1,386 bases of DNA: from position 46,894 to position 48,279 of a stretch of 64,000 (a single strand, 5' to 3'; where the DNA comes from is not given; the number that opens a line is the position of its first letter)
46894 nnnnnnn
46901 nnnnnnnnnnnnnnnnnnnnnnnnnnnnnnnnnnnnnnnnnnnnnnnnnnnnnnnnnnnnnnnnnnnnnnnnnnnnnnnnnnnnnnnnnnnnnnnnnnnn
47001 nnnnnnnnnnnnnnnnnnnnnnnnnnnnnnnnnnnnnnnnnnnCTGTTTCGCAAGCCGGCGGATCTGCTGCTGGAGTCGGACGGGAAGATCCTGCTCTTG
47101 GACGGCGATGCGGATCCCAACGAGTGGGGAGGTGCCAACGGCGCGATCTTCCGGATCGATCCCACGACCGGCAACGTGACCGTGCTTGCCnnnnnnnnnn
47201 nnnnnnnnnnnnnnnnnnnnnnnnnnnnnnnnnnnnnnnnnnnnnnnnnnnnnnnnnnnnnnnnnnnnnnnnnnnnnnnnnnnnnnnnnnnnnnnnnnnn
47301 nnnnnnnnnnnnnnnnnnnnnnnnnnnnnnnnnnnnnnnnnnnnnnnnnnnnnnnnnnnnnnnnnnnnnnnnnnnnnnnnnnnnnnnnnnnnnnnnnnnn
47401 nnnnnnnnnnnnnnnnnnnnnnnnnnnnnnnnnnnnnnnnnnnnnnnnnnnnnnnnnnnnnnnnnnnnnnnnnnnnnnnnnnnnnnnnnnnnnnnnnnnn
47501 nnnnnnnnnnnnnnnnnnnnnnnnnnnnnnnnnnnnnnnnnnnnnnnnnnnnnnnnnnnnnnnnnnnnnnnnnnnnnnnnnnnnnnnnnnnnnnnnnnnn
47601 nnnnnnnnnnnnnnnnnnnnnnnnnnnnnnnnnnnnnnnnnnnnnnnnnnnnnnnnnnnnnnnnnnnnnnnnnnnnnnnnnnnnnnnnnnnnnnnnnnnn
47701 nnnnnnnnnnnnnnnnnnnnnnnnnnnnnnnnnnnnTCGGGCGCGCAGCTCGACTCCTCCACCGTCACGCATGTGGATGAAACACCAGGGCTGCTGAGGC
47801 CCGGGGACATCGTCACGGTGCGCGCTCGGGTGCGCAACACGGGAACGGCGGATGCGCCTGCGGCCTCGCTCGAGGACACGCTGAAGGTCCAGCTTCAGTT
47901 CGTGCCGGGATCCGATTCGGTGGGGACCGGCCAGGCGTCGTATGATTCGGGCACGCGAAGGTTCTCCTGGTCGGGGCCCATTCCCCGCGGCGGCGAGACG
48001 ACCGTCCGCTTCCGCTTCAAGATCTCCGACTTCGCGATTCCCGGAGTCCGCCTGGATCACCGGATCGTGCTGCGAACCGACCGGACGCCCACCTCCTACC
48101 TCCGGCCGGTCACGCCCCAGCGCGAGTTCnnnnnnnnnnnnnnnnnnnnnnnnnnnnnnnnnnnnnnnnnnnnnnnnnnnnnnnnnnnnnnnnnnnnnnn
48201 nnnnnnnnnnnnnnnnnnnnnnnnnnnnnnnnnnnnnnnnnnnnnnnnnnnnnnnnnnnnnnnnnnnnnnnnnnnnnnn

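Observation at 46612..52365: About 1,900-aa T9SS cargo built from at least 13 copies of an uncharacterised roughly 110-aa repeat (hxDxDA[DN]P ... GA[IV]F[RK][IV][DN]P)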

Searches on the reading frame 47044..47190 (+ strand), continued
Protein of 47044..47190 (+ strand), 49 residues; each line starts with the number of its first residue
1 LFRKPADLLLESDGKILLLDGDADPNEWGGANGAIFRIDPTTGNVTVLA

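Call 72: find_homologous_proteins(query=P0110, max_evalue=1e-10)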
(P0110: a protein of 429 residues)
Query P0110 (429 aa): 338 proteins with E <= 1e-10 among 8000 candidates; the best 120 are listed.
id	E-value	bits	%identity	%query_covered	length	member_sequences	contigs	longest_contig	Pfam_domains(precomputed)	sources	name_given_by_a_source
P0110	7.3e-266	900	100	100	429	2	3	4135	PF20067.6,PF01436.28,PF00353.26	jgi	jgi:sugar lactone lactonase YvrE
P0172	6.3e-200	683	77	100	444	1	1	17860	PF01436.28,PF06739.18,PF00353.26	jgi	jgi:Ca2+-binding RTX toxin-like protein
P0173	5.2e-139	482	61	98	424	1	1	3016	PF01436.28,PF00353.26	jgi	jgi:Ca2+-binding RTX toxin-like protein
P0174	5.1e-134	466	61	95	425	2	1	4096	PF01436.28,PF00353.26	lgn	-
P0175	2.4e-126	440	57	95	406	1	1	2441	PF01436.28,PF25021.2,PF06739.18,PF00353.26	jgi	-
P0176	4.6e-107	377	52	97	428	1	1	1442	PF01436.28,PF00353.26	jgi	jgi:hypothetical protein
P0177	2.2e-104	368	50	81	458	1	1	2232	PF01436.28,PF00353.26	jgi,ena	-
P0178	3.4e-104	367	52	91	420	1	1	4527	PF05787.20,PF01436.28,PF00353.26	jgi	jgi:DNA-binding beta-propeller fold protein YncE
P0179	6.6e-100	353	49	95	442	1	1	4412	PF01436.28,PF00353.26,PF08450.19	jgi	jgi:DNA-binding beta-propeller fold protein YncE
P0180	8.9e-96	340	44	79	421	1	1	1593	PF01436.28,PF00353.26,PF08450.19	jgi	jgi:DNA-binding beta-propeller fold protein YncE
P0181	1.2e-89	320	43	79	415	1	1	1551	PF01436.28,PF00353.26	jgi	jgi:DNA-binding beta-propeller fold protein YncE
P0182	4.6e-64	235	45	76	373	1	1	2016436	PF01436.28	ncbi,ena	-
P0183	9.8e-62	228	47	71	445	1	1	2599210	PF22807.3,PF01436.28,PF06739.18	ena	-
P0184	1.4e-53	201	41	58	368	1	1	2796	PF01436.28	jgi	jgi:hypothetical protein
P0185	6.5e-53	199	41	90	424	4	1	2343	PF21959.3,PF01436.28,PF00353.26,PF08450.19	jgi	jgi:DNA-binding beta-propeller fold protein YncE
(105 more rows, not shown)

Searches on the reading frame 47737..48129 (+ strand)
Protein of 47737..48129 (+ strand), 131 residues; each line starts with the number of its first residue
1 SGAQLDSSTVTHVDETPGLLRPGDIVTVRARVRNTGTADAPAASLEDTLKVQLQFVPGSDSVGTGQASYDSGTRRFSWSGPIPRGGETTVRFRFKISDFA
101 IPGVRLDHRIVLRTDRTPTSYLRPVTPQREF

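Call 76: search_solved_structures(query=window:47737-48129:+, max_evalue=10, show_alignments=3)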
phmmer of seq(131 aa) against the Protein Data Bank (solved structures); distinct sequences matched with E-value up to 10: 4.
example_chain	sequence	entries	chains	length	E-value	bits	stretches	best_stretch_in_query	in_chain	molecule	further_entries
6rk4_A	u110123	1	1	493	0.17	15.2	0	27-58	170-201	Lysostaphin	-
9flp_A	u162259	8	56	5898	0.37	14.1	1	16-67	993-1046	The grappling hook protein A in the bacterium Aureispira sp. CCB-QB1 | The grappling hook protein A (GhpA) in the bacterium Aureispira sp. CCB-QB1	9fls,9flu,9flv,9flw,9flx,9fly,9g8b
7lao_A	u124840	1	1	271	0.42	13.9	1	20-78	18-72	Aminoglycoside N(3)-acetyltransferase III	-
2kyw_A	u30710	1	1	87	0.81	13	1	7-37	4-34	Adhesion exoprotein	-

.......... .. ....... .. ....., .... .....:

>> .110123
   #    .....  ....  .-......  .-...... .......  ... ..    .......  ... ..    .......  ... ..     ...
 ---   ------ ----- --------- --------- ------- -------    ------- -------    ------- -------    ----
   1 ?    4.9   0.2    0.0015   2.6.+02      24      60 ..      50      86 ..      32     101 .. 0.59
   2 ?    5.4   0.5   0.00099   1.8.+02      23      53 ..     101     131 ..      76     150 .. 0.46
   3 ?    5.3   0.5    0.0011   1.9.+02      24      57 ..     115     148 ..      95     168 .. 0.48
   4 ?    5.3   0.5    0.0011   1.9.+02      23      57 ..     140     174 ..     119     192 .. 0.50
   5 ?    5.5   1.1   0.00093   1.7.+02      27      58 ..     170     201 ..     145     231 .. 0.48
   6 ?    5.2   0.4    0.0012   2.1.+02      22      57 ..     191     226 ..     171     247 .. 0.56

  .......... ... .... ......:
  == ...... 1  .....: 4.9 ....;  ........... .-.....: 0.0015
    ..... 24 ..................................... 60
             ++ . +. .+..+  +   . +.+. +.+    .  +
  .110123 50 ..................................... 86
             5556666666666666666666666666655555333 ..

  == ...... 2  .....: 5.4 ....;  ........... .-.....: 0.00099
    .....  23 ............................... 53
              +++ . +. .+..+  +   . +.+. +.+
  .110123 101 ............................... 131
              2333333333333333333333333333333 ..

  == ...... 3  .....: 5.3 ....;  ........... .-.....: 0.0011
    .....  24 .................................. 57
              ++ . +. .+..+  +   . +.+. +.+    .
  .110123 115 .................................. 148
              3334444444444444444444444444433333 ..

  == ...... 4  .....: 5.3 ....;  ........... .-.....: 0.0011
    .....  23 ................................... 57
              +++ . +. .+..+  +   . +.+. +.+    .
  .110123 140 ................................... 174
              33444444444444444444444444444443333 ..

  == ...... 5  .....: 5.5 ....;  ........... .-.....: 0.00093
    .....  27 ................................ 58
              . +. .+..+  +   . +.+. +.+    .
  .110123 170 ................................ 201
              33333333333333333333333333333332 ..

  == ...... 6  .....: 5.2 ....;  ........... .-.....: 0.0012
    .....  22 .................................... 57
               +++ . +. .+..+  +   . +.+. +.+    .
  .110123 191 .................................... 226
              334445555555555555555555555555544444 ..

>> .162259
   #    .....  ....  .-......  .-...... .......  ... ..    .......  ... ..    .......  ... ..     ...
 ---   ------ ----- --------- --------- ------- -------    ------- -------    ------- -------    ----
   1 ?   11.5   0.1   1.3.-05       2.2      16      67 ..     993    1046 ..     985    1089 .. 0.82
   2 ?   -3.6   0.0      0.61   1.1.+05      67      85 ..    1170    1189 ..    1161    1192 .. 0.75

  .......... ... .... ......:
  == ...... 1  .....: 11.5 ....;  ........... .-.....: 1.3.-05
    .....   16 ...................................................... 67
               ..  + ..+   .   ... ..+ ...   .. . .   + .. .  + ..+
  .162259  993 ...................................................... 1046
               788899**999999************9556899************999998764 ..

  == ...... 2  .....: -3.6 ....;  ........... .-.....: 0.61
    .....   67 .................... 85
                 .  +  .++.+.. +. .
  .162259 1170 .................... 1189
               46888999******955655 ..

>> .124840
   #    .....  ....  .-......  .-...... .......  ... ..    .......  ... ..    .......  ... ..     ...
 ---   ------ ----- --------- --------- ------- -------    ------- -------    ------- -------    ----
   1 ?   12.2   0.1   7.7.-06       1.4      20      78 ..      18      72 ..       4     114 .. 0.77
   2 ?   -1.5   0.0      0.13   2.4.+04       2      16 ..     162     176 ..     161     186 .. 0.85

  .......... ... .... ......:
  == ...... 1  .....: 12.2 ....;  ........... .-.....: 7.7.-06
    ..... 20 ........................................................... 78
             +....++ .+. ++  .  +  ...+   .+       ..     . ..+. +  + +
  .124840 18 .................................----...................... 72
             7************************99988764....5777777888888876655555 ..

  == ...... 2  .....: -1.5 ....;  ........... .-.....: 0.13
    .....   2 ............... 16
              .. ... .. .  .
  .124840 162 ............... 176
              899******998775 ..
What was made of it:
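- Tried and rejected: phmmer of spacer 1 against the PDB: gave no usable alignment to the CLIPPER structure 9IFR (call 76).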
